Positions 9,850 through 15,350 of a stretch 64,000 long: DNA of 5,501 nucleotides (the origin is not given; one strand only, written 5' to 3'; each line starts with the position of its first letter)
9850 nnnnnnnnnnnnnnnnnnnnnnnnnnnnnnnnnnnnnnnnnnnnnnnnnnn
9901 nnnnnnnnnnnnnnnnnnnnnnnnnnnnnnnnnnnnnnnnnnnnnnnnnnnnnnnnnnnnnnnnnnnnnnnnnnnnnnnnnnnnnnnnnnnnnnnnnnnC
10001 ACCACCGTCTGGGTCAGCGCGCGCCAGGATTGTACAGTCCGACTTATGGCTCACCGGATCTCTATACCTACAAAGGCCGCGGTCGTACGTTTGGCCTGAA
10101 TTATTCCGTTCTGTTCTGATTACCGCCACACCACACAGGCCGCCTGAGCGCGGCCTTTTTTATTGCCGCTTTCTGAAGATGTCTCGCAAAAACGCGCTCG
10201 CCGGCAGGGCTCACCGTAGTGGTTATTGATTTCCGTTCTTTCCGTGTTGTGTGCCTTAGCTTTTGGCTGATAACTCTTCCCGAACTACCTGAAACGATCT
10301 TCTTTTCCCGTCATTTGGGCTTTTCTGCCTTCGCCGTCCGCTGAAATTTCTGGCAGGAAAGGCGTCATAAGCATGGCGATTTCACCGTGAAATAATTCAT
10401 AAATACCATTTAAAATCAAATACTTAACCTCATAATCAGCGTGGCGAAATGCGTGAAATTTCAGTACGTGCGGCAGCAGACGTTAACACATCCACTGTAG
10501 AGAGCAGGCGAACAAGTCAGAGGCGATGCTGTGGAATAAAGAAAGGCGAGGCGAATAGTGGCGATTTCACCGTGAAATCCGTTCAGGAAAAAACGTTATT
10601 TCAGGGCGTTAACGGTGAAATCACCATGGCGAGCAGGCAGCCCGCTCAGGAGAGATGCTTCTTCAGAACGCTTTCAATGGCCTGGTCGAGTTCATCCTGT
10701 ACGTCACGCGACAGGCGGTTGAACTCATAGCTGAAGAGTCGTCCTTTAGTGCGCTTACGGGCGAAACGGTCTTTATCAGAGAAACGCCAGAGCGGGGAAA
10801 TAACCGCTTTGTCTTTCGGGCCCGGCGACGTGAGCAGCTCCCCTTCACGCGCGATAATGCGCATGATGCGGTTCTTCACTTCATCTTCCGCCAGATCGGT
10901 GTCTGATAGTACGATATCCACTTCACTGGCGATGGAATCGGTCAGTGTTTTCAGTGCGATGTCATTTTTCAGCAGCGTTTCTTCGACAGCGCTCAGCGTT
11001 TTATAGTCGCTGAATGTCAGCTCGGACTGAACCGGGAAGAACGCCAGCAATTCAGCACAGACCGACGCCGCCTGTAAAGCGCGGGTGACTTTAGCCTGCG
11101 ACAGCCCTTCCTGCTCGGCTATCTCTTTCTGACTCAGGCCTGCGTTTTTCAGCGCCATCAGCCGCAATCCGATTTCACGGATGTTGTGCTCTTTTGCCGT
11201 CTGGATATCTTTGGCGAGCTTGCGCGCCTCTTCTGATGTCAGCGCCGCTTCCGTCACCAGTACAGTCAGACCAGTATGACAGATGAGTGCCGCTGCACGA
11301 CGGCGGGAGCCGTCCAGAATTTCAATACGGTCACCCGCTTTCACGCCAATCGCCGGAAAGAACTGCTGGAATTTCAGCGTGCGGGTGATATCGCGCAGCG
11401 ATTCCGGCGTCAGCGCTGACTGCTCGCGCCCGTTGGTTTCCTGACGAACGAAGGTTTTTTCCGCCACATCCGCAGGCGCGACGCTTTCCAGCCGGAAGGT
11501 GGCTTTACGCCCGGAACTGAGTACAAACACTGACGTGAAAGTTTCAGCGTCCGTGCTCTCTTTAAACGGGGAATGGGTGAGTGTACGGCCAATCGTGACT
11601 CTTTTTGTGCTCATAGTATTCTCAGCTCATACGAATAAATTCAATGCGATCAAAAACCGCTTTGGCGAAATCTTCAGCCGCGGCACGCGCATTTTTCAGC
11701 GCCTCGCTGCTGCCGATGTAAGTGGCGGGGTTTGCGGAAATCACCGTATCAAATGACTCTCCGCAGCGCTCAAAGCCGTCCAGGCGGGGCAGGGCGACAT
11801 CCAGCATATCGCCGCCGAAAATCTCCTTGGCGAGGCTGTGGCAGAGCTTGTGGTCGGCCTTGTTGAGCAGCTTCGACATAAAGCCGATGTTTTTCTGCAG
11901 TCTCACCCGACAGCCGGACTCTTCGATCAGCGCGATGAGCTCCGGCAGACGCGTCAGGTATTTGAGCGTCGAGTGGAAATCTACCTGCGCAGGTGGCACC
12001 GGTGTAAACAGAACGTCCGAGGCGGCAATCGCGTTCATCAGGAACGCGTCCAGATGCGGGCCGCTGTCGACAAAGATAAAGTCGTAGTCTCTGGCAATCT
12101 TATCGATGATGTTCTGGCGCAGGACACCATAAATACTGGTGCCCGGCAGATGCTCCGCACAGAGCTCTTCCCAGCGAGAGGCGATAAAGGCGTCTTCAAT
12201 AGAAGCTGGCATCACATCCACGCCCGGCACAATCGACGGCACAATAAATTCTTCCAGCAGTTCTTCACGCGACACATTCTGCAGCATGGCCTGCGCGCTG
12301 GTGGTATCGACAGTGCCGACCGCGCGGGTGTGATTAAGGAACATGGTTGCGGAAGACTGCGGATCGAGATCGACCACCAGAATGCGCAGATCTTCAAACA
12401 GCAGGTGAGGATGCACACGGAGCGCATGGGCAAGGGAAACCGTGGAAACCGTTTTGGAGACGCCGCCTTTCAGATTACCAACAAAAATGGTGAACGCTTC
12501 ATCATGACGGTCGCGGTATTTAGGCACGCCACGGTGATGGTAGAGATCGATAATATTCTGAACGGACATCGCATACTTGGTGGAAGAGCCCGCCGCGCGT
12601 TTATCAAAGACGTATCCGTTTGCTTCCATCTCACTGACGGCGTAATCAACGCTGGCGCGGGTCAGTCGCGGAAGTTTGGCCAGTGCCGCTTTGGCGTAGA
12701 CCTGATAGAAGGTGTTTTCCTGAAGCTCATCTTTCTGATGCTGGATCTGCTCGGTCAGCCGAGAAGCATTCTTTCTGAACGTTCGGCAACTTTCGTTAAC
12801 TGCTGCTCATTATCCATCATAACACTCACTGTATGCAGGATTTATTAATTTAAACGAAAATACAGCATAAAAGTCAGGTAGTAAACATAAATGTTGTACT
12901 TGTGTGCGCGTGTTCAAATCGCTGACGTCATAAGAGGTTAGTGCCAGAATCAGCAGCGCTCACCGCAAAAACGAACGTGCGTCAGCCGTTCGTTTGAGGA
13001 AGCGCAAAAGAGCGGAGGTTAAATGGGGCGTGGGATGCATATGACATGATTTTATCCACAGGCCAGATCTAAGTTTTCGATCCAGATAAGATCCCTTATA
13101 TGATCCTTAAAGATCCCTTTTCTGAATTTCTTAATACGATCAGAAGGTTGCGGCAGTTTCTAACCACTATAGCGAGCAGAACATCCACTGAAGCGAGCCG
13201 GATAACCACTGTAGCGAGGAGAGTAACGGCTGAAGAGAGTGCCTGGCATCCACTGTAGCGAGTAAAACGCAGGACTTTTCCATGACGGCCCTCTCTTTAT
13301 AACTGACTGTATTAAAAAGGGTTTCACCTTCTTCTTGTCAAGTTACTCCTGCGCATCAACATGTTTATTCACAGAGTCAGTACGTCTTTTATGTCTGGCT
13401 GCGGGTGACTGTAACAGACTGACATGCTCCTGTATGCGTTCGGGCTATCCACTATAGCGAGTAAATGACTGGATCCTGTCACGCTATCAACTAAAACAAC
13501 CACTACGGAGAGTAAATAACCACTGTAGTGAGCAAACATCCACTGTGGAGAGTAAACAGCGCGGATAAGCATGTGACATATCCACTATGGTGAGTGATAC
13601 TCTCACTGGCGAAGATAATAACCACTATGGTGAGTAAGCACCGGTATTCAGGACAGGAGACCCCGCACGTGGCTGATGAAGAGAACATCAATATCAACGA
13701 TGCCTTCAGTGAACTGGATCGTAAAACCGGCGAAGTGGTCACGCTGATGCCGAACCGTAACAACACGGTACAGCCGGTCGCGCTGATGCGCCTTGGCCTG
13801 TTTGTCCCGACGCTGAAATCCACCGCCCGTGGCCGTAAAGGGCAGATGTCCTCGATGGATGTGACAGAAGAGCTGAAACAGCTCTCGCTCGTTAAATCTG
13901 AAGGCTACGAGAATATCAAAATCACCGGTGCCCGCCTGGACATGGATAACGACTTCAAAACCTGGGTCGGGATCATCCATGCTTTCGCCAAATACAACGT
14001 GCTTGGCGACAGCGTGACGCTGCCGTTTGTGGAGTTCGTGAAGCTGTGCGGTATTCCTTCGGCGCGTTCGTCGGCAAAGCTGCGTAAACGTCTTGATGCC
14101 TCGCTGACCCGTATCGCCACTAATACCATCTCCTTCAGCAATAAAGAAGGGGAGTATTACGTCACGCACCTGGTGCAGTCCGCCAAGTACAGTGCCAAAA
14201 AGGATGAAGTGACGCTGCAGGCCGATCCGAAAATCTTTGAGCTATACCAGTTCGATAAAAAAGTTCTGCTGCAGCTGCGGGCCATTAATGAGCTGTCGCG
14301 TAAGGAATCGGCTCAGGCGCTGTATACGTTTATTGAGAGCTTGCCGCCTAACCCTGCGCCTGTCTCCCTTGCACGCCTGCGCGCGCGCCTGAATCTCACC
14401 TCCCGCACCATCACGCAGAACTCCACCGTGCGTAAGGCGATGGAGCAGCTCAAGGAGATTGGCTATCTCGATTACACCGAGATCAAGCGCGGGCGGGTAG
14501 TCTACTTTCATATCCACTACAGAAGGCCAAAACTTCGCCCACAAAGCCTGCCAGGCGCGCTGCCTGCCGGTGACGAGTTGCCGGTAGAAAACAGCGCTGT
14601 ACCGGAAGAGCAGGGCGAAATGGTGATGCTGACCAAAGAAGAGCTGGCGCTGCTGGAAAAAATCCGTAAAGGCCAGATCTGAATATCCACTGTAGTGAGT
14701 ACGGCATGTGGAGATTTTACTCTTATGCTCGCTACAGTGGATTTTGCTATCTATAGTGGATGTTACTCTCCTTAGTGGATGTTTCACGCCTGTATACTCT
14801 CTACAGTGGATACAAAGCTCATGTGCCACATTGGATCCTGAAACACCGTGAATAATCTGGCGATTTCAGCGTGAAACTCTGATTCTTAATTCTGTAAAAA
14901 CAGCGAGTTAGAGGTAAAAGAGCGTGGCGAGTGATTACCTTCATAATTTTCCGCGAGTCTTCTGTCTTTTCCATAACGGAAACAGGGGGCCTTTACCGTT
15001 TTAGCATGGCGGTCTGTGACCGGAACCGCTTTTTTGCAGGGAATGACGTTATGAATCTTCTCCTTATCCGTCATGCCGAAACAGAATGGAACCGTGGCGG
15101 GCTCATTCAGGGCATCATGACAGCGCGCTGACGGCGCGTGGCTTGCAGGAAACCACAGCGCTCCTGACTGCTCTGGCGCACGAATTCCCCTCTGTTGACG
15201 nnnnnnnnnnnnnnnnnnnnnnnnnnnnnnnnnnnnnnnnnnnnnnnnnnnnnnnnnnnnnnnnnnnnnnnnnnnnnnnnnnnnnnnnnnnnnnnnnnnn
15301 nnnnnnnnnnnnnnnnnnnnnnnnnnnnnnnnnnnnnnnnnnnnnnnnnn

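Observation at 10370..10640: Expanded parS centromere: at least three boxA/boxB copies plus an IHF-like site and an orphan RepA iteron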

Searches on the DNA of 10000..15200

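Call 77: search_rna_families(source=window, start=10000, end=15200, threshold=evalue, max_evalue=1)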
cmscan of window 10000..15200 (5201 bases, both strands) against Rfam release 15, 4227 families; matches with E-value up to 1: 0.
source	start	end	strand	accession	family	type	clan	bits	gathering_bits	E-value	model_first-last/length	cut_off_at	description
